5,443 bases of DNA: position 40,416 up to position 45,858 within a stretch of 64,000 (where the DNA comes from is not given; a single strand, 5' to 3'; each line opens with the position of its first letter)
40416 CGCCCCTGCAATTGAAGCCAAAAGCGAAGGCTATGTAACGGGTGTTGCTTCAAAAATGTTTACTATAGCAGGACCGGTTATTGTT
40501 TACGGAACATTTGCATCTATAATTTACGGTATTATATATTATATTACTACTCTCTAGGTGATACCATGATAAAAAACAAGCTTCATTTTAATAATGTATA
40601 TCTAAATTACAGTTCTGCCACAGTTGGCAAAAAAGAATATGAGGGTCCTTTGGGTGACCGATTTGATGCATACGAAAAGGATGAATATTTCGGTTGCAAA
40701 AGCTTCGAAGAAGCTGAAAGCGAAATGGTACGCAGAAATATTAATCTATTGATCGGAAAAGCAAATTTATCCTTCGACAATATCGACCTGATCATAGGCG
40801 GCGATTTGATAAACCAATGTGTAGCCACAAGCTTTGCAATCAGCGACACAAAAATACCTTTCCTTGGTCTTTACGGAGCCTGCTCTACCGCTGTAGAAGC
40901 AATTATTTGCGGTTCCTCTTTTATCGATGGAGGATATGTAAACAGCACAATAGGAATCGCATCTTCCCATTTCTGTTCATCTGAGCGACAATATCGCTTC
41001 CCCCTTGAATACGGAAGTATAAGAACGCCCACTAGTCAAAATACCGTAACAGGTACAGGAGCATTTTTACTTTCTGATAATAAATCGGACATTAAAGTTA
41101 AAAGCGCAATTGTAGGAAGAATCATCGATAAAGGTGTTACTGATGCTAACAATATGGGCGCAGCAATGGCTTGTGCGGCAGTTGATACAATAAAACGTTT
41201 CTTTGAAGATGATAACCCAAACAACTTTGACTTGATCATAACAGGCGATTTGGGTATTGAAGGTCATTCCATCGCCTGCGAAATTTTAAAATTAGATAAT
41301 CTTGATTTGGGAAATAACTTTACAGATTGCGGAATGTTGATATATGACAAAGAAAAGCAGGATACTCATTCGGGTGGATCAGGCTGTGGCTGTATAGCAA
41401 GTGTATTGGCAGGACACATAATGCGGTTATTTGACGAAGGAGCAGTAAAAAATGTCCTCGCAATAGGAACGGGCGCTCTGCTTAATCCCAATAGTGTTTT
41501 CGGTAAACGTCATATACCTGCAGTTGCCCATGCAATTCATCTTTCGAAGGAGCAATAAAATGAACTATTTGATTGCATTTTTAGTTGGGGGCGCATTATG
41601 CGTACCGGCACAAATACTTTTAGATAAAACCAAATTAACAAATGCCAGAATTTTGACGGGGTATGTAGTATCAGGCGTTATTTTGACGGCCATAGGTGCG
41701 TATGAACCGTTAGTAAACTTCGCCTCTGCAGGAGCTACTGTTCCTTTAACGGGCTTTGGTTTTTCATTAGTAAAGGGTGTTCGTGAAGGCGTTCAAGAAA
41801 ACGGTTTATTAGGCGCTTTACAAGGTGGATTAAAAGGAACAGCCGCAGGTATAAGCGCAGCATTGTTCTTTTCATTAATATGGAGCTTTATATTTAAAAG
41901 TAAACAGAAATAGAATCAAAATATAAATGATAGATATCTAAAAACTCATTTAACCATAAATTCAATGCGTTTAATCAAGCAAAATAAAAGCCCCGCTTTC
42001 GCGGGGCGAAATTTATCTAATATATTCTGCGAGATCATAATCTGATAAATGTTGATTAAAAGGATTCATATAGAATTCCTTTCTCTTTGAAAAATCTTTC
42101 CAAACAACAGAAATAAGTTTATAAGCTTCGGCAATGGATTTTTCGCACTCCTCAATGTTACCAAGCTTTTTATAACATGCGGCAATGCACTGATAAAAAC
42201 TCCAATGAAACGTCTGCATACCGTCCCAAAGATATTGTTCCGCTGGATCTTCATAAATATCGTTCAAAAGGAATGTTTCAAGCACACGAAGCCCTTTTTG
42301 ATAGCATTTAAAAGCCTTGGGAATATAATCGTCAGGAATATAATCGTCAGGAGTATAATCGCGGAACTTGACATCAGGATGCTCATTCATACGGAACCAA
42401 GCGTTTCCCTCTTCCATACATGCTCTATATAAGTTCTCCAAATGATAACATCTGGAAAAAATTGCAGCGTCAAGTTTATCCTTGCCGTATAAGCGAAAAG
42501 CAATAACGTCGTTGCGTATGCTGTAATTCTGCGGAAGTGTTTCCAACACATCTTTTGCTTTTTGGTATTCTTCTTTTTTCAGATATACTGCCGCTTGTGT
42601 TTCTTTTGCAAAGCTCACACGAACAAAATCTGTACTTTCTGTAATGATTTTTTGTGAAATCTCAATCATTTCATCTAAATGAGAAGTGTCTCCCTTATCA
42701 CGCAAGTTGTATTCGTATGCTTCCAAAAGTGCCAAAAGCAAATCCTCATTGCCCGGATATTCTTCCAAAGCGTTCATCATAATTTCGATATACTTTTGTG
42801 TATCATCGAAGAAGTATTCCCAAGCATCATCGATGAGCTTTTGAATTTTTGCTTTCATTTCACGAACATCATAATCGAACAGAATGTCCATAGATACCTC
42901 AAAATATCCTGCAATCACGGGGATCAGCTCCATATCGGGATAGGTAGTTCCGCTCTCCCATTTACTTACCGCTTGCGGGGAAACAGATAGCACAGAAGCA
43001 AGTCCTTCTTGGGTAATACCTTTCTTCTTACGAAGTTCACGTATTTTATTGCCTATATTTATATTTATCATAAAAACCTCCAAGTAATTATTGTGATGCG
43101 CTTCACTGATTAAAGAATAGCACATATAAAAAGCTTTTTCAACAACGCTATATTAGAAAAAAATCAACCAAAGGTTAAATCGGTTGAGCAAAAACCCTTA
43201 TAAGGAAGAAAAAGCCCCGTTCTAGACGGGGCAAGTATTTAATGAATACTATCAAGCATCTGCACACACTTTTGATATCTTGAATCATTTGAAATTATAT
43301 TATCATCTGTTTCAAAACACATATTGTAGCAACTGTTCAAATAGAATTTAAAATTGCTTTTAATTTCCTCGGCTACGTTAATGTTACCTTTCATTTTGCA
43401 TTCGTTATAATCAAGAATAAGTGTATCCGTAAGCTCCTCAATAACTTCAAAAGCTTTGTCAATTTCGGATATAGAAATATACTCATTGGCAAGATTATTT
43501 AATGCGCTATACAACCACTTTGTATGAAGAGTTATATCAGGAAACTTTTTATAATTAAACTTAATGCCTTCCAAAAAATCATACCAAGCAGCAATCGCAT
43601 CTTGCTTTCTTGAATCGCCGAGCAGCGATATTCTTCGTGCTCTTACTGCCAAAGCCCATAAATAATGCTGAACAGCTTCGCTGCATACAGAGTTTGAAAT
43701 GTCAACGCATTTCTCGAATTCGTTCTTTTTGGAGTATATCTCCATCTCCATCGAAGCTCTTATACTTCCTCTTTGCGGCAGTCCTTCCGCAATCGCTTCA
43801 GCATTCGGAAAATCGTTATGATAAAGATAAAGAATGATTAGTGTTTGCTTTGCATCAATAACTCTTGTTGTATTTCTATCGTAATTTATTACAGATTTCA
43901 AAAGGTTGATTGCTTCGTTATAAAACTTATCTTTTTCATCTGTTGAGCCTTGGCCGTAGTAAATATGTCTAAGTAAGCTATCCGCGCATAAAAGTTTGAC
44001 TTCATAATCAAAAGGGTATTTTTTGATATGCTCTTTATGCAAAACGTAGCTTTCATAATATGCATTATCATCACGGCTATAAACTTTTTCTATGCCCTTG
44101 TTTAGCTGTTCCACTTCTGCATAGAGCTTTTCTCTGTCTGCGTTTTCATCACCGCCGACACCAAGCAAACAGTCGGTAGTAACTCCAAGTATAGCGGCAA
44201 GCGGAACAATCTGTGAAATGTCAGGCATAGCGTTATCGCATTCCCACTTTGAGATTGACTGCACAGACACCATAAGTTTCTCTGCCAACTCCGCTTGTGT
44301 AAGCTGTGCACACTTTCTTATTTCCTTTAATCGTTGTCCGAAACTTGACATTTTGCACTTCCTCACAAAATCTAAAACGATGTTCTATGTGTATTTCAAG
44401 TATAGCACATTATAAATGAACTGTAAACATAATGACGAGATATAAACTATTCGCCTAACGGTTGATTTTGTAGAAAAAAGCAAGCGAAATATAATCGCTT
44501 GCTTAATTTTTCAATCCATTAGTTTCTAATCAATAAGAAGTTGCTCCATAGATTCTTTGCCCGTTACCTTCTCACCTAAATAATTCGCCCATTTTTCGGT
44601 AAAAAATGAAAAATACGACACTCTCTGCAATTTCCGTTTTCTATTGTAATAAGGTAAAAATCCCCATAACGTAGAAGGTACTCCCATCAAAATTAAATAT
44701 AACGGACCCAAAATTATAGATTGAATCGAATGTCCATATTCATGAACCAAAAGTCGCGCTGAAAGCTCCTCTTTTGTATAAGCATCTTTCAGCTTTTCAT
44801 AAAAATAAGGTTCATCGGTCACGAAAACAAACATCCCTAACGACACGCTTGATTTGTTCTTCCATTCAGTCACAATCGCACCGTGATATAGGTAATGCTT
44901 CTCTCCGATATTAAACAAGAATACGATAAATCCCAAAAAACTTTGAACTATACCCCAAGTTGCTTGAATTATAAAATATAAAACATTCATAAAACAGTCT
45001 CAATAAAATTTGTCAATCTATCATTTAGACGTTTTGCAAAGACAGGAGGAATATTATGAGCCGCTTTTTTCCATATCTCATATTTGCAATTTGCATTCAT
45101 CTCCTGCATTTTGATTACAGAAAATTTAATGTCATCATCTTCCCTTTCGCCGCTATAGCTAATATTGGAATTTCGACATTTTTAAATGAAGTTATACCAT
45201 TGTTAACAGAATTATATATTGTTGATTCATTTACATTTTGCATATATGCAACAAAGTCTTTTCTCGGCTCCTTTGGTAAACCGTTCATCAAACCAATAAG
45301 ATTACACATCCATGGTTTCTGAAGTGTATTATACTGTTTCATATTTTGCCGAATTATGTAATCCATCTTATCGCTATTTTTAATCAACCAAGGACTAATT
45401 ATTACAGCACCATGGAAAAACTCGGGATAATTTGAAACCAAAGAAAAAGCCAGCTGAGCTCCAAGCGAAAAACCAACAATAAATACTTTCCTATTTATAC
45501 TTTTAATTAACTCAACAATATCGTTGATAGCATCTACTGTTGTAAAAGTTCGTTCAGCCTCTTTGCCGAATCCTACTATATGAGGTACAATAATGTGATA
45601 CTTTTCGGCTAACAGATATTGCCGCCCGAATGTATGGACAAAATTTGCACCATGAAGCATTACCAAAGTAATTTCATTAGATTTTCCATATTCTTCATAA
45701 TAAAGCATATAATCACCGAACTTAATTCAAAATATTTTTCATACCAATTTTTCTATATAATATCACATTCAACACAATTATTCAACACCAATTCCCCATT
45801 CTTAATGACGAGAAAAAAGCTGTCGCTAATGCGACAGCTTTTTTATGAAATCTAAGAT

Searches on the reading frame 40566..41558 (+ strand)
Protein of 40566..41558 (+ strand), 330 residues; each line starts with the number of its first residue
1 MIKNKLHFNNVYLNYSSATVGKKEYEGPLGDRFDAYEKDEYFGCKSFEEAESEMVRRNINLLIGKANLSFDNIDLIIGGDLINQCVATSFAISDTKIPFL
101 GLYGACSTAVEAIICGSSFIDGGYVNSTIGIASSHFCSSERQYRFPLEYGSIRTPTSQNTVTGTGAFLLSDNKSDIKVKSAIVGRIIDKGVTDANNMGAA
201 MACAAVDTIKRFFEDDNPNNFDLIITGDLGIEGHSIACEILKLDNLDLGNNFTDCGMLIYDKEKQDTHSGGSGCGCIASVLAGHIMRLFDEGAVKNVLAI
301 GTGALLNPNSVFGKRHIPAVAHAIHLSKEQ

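Call 7: search_protein_families(library=pfam, proteins=[window:40566-41558:+], max_evalue=0.001)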
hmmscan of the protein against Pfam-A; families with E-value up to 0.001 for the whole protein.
window:40566-41558:+ (330 aa): 1 family
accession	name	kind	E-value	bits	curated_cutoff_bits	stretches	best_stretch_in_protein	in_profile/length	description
PF07451.17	SpoVAD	-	1e-122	409.4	22.1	1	9-326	9-328/329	Stage V sporulation protein AD (SpoVAD)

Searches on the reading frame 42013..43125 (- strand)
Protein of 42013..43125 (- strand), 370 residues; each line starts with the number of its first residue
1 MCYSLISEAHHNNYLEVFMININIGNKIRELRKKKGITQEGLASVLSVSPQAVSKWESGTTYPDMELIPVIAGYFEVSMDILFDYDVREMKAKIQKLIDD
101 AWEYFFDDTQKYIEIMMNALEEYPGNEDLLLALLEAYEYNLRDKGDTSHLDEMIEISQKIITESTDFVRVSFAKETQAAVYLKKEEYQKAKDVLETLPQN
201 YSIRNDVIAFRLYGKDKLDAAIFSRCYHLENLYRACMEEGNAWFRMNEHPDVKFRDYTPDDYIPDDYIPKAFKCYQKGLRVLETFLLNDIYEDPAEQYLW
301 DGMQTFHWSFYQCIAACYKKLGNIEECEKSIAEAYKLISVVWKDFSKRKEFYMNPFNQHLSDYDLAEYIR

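Call 7: search_protein_families(library=pfam, proteins=[window:42013-43125:-], max_evalue=0.001)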
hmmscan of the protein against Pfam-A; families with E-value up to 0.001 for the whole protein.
window:42013-43125:- (370 aa): 5 families
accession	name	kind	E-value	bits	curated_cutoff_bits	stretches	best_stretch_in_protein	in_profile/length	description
PF01381.28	HTH_3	-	6.4e-14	52.2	23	1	28-82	1-55/55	Helix-turn-helix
PF12844.13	HTH_19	-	3.4e-07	30.5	30.2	1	25-80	1-56/64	Helix-turn-helix domain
PF13560.12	HTH_31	-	3.9e-07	30.7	27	1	25-72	3-51/64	Helix-turn-helix domain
PF07719.23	TPR_2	-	0.00021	21.6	27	0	310-337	3-30/34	Tetratricopeptide repeat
PF00515.34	TPR_1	-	0.00048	20.3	27.8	0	312-332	5-25/34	Tetratricopeptide repeat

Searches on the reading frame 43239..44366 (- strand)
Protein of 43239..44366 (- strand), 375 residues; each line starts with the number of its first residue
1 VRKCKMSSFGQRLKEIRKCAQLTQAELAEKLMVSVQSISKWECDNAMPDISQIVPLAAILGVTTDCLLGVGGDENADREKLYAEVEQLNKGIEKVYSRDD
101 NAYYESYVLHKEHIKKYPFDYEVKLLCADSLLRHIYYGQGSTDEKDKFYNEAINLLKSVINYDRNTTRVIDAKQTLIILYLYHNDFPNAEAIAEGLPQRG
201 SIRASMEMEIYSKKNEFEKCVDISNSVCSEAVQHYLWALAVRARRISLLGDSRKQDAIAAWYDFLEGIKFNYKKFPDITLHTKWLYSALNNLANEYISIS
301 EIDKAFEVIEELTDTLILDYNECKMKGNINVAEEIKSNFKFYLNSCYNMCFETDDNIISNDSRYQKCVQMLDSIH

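Call 7: search_protein_families(library=pfam, proteins=[window:43239-44366:-], max_evalue=0.001)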
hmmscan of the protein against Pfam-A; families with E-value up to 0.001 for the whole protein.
window:43239-44366:- (375 aa): 3 families
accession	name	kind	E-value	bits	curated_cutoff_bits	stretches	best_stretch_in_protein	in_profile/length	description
PF01381.28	HTH_3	-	3.7e-10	40.1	23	1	13-65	1-53/55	Helix-turn-helix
PF12844.13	HTH_19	-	6.7e-09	36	30.2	1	10-68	1-59/64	Helix-turn-helix domain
PF13560.12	HTH_31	-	1.5e-07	32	27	1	9-64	2-58/64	Helix-turn-helix domain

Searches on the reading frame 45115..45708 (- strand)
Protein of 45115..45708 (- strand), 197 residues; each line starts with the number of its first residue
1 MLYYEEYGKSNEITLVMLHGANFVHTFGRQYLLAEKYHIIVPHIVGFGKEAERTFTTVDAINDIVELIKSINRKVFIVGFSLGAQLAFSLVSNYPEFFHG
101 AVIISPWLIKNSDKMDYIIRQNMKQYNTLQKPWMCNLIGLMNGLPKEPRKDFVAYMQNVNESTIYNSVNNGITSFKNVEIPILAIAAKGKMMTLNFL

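Call 7: search_protein_families(library=pfam, proteins=[window:45115-45708:-], max_evalue=0.001)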
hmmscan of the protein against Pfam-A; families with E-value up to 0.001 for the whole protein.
window:45115-45708:- (197 aa): 4 families
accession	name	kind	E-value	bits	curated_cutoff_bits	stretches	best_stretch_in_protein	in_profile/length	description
PF00561.26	Abhydrolase_1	-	1.7e-09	38.1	25.8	1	29-121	19-115/245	alpha/beta hydrolase fold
PF12697.13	Abhydrolase_6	-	1.1e-07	33.2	26.3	1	15-114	1-94/217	Alpha/beta hydrolase family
PF12146.15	Hydrolase_4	-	7.3e-07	29.2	27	1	30-113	25-116/239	Serine aminopeptidase, S33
PF02230.22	Abhydrolase_2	-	0.00036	20.9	23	1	70-114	101-146/217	Phospholipase/Carboxylesterase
